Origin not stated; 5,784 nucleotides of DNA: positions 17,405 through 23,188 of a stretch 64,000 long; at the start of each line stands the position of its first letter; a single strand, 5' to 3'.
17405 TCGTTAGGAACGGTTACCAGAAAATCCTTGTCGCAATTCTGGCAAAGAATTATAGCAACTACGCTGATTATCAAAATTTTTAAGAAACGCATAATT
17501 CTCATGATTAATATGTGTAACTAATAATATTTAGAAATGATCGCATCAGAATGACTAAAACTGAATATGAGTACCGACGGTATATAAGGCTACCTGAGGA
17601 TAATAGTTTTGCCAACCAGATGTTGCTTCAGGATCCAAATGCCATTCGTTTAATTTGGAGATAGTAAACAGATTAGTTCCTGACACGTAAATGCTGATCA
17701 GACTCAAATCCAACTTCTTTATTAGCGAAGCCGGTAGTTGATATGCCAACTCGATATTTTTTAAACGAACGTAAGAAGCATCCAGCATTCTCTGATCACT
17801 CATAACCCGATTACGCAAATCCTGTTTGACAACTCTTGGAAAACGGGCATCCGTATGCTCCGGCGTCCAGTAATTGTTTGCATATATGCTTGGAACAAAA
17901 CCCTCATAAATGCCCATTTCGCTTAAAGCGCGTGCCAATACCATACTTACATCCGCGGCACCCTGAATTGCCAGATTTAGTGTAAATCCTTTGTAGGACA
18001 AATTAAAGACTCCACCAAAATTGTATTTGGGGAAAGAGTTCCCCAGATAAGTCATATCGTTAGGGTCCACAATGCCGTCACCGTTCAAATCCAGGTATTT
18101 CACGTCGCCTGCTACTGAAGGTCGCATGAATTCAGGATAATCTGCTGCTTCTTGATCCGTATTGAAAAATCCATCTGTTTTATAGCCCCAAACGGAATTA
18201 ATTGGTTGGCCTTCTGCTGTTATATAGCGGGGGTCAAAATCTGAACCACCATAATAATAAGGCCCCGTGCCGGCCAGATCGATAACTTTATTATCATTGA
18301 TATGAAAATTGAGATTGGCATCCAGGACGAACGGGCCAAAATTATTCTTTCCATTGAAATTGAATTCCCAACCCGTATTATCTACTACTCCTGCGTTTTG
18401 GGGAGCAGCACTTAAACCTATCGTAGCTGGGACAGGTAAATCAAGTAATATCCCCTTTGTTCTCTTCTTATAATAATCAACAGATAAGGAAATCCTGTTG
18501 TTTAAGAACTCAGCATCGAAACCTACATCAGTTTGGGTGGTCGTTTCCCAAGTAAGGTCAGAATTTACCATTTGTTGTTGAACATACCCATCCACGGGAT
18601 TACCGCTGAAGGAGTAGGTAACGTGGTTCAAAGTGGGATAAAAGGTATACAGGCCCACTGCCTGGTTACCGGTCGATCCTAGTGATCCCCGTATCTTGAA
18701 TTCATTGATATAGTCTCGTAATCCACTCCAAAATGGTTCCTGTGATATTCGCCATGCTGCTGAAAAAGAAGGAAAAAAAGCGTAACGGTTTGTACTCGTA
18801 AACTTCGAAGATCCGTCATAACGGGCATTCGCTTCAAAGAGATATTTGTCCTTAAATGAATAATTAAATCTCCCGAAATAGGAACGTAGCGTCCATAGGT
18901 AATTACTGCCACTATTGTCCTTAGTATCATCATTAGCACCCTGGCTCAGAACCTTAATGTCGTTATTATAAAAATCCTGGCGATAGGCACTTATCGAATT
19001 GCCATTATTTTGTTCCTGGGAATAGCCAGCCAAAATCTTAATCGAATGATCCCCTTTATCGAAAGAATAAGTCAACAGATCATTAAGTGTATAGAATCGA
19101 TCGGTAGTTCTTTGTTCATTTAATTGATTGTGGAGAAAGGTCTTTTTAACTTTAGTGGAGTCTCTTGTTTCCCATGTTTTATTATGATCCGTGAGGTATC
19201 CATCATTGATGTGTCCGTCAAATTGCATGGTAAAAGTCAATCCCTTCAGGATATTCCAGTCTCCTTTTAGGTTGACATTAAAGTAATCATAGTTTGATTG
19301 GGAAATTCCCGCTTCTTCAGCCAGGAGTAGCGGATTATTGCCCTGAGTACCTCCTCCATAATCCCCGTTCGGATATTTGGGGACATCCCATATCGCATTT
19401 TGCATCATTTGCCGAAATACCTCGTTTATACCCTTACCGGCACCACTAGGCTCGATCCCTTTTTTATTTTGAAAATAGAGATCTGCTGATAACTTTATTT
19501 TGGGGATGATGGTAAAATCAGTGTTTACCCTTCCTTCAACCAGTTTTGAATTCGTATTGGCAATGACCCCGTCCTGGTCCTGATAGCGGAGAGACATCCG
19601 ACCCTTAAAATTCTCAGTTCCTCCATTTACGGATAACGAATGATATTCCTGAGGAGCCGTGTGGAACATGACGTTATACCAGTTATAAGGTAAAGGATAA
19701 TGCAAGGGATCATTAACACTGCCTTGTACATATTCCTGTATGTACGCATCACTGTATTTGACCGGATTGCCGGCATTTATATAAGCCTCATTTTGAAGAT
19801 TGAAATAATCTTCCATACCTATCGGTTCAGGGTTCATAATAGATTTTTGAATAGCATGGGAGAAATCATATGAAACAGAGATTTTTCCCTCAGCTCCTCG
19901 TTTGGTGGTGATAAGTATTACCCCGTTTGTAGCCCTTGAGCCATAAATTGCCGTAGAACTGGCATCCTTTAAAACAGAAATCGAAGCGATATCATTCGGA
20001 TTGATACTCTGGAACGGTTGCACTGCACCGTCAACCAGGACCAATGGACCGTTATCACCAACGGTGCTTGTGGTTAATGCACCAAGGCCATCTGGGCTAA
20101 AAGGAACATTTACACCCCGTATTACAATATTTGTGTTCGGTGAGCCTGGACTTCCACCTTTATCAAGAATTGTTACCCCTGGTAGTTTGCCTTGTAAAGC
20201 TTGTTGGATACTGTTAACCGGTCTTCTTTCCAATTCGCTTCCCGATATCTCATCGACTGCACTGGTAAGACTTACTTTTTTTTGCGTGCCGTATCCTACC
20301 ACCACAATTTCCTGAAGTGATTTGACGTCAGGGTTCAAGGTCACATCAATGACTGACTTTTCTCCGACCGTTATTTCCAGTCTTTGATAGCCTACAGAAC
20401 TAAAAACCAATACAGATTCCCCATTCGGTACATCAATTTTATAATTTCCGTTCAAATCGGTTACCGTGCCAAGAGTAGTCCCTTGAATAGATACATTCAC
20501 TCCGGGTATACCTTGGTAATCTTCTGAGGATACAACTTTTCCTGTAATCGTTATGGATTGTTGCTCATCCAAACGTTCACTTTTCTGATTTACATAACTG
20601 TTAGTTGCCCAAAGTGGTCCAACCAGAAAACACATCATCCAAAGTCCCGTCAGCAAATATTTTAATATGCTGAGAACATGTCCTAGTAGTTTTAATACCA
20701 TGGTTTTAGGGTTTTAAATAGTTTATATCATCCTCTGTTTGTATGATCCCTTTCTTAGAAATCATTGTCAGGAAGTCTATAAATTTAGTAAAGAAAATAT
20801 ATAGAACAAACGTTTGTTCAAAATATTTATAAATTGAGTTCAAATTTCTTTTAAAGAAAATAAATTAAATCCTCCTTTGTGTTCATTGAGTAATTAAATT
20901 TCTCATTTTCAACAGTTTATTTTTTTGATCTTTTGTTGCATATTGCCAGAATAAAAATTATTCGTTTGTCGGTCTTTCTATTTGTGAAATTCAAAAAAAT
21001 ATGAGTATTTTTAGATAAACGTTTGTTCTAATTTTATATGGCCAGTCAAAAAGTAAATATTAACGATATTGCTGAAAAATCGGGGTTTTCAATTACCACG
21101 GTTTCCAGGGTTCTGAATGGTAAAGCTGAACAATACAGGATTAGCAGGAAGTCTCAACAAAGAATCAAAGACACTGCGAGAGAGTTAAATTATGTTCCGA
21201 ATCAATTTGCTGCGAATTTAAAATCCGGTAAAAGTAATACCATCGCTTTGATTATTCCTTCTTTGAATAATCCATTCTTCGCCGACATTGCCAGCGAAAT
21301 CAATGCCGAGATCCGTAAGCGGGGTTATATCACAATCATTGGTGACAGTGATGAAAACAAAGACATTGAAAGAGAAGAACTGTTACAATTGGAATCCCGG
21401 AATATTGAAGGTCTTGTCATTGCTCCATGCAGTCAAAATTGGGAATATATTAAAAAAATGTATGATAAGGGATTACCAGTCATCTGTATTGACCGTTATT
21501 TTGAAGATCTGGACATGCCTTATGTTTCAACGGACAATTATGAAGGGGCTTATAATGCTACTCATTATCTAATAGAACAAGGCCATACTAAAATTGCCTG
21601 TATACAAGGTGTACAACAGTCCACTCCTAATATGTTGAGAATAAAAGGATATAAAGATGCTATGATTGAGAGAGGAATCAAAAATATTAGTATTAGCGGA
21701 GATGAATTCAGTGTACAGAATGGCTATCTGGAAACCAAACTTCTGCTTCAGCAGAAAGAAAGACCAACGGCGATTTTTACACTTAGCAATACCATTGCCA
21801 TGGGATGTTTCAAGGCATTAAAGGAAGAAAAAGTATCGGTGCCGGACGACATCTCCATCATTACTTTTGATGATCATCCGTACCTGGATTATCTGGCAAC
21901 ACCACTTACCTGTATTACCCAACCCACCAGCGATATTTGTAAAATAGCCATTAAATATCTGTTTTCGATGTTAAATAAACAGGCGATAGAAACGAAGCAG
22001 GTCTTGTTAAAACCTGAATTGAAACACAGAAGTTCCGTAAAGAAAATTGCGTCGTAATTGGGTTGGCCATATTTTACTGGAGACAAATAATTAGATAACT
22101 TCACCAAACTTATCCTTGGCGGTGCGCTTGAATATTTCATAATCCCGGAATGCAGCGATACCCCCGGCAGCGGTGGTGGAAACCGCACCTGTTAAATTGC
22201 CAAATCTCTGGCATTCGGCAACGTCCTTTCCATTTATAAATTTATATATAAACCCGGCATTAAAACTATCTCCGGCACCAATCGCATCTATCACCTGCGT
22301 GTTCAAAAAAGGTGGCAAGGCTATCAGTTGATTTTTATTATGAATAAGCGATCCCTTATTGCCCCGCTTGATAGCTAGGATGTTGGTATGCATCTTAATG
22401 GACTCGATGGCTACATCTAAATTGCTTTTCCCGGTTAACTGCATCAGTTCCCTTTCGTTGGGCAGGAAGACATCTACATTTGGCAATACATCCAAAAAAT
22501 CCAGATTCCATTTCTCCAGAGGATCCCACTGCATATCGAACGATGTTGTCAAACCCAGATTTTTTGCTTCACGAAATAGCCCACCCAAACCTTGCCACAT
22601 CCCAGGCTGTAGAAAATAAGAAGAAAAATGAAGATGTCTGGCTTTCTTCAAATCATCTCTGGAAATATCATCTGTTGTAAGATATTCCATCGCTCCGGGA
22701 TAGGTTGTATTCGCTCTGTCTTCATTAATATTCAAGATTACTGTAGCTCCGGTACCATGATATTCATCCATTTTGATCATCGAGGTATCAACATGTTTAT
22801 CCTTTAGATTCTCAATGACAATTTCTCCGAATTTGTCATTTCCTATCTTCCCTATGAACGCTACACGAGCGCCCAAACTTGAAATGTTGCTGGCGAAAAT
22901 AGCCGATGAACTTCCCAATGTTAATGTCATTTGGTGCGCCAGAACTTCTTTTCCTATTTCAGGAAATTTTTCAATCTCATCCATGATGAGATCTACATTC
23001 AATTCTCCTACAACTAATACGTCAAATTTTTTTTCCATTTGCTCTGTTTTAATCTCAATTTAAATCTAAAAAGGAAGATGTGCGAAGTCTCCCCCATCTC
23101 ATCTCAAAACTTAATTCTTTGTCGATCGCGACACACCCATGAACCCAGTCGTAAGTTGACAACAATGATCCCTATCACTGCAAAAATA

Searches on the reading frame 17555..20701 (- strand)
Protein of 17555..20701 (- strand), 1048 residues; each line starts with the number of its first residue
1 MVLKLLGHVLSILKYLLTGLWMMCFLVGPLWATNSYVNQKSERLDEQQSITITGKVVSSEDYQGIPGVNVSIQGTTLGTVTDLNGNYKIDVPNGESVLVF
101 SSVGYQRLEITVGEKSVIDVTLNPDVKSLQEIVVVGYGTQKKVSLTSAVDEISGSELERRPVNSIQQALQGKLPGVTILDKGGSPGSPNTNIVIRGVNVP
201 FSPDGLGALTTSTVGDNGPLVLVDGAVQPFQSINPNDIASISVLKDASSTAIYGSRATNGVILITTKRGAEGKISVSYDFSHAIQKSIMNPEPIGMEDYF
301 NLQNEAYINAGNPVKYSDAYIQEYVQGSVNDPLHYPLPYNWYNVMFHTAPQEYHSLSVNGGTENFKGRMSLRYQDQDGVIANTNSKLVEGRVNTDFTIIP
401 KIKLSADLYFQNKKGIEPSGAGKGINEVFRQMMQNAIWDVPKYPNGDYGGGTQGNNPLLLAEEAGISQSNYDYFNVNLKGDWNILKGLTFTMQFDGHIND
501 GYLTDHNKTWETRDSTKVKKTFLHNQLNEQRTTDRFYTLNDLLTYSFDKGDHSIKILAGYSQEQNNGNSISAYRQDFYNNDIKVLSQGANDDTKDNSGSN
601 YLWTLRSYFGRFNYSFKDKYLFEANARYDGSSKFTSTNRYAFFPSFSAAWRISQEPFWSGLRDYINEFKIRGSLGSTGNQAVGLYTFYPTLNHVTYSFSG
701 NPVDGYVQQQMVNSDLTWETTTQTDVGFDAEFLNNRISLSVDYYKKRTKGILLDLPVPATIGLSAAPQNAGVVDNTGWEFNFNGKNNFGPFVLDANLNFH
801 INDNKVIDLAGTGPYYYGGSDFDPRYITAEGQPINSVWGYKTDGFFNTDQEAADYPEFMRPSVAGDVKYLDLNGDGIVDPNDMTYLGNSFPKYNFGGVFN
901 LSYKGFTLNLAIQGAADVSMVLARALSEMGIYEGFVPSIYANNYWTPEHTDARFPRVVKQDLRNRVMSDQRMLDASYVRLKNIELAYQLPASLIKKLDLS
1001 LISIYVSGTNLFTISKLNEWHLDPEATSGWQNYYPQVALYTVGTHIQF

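Call 5: search_protein_families(library=pfam, proteins=[window:17555-20701:-], max_evalue=0.001)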
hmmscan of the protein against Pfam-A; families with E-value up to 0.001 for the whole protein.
window:17555-20701:- (1048 aa): 4 families
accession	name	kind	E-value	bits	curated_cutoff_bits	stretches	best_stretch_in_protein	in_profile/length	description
PF13715.12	CarbopepD_reg_2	-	6.9e-20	71.3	32.2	1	52-134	1-88/88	CarboxypepD_reg-like domain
PF07715.20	Plug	-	1.2e-18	68.1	23.9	1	142-261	2-107/107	TonB-dependent Receptor Plug Domain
PF00593.30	TonB_dep_Rec_b-barrel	-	9e-16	59.2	27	1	442-822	28-377/436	TonB dependent receptor-like, beta-barrel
PF13620.12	CarboxypepD_reg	-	2.2e-11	44.4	32.3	1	51-122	1-81/82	Carboxypeptidase regulatory-like domain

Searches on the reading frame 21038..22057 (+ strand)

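Call 6: search_protein_families(library=pfam, proteins=[window:21038-22057:+], max_evalue=0.001)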
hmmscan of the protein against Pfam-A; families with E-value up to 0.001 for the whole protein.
window:21038-22057:+ (339 aa): 4 families
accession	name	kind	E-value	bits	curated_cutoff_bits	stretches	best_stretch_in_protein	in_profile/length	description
PF13377.12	Peripla_BP_3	-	4.4e-32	111.9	26.5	1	176-334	2-167/167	Periplasmic binding protein-like domain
PF00532.27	Peripla_BP_1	-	6.8e-30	104.9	22.2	1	67-274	2-215/281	Periplasmic binding proteins and sugar binding domain of LacI family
PF13407.12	Peripla_BP_4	-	2.9e-21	76.6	35.1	1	69-312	1-254/258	Periplasmic binding protein domain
PF00356.27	LacI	-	6.5e-13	48.7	27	1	8-55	2-46/46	Bacterial regulatory proteins, lacI family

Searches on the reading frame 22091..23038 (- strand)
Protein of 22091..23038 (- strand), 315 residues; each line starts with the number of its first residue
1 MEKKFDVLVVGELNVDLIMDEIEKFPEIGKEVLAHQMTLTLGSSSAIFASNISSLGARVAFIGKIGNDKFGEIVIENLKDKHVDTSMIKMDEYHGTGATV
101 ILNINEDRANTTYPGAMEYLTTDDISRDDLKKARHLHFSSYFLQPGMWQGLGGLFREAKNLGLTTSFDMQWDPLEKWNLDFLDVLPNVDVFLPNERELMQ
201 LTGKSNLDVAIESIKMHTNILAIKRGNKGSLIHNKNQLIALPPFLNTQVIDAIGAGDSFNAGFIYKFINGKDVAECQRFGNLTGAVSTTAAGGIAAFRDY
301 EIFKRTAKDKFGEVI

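Call 4: search_protein_families(library=pfam, proteins=[window:22091-23038:-], max_evalue=0.01)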
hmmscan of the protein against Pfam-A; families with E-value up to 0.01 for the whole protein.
window:22091-23038:- (315 aa): 1 family
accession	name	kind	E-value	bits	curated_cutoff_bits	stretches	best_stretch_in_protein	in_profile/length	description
PF00294.29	PfkB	-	2.3e-53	181.9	25.8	1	6-295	3-297/302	pfkB family carbohydrate kinase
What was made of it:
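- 22091..23038 (-): PfkB-family sugar kinase, a recurrent neighbour of the cluster and a probable downstream catabolic step. PfkB E 2e-53 (call 4).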

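Call 44: search_protein_families(library=ncbifam, proteins=[window:22091-23038:-], max_evalue=0.001)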
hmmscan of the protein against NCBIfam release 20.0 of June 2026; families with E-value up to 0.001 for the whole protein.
window:22091-23038:- (315 aa): 23 families
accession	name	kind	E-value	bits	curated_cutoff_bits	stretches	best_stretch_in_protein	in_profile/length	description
NF041134.1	R1P_kin_Thcocales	equivalog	1.3e-38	133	500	1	5-308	1-283/291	ADP-dependent ribose-1-phosphate kinase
TIGR04382.1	myo_inos_iolC_N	equivalog_domain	9e-37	127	300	1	4-290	1-292/309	5-dehydro-2-deoxygluconokinase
TIGR02152.1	D_ribokin_bact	equivalog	1.6e-36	126.1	299.65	1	7-295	1-288/298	ribokinase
NF053626.1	RibKinHalex1628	equivalog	1.7e-32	113.1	330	1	6-293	3-278/293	ATP-dependent ribose-1-phosphate kinase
NF049991.1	TagKinase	equivalog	7.9e-27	93.9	420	1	8-294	11-302/321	tagatose kinase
NF008353.0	PRK11142.1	equivalog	1.7e-26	93.4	341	1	7-293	5-289/307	ribokinase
NF006957.1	PRK09434.1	equivalog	1.4e-25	90.5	450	1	41-297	26-296/302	fructokinase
NF047869.1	myo_kin_aldol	exception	3.2e-23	81.9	600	2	2-106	4-102/586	bifunctional 5-dehydro-2-deoxygluconokinase/5-dehydro-2-deoxyphosphogluconate aldolase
NF041332.1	KDG_KDGal_kin_Halo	equivalog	1.4e-20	74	440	1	37-305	28-309/320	bifunctional 2-dehydro-3-deoxygluconokinase/2-dehydro-3-deoxygalactonokinase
NF007321.0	PRK09813.1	equivalog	3.1e-20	72.8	247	1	49-286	31-253/261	fructoselysine 6-kinase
NF040938.1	KDG_KDGal_kin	equivalog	1.1e-19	70.7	400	1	44-290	32-286/305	bifunctional 2-dehydro-3-deoxygluconokinase/2-dehydro-3-deoxygalactonokinase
TIGR02198.1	rfaE_dom_I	equivalog_domain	6.4e-18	64.9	345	2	3-96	6-101/315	D-glycero-beta-D-manno-heptose-7-phosphate kinase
NF041164.1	NucKinThplmales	equivalog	2.4e-14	53.2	450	1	10-285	7-269/295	nucleoside kinase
TIGR03168.1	1-PFK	subfamily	6.7e-14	51.5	216.4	1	154-301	149-296/305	hexose kinase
NF041633.1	trifunc_aldol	exception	9.3e-13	47.5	700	2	230-287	495-551/580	KHG/KDPG aldolase/sugar kinase fusion protein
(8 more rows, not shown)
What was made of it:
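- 22091..23038 (-): Its specificity is unresolved (call 44).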
